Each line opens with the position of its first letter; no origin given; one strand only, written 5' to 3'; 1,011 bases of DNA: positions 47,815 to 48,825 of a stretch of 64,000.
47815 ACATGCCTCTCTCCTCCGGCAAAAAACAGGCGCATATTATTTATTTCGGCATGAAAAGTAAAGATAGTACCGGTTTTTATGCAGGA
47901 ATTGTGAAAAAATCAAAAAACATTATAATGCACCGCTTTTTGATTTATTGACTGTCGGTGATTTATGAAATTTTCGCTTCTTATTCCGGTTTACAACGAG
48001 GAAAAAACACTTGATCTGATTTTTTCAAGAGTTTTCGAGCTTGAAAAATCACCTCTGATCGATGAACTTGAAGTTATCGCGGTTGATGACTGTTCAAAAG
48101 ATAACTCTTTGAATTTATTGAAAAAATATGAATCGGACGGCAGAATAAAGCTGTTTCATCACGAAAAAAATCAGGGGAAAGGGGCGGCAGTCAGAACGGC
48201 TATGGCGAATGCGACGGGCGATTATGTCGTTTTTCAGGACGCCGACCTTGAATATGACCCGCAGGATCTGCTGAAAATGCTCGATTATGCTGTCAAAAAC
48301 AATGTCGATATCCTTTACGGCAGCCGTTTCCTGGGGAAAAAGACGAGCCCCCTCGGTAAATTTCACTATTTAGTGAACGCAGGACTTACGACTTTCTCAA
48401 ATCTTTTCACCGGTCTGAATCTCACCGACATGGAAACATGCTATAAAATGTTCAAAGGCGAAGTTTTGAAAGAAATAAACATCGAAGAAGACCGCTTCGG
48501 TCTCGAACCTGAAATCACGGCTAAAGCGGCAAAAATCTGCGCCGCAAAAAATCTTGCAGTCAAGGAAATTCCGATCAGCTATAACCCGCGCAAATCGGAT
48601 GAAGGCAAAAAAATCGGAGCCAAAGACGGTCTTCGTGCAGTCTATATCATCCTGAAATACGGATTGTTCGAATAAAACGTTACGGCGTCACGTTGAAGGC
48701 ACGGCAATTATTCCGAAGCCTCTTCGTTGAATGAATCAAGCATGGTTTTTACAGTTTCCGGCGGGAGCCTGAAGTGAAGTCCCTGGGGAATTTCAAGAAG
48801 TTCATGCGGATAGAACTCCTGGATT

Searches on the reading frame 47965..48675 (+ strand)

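Call 9: search_protein_families(library=pfam, proteins=[window:47965-48675:+], max_evalue=0.001)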
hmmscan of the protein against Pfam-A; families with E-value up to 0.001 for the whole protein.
window:47965-48675:+ (236 aa): 2 families
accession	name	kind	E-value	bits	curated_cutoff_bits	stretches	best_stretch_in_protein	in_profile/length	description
PF00535.33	Glycos_transf_2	-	1.7e-36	126.1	23.3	1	4-171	1-167/168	Glycosyl transferase family 2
PF10111.15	Glyco_tranf_2_2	-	7.2e-07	29.4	27.3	1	4-110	1-107/276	Glycosyltransferase like family 2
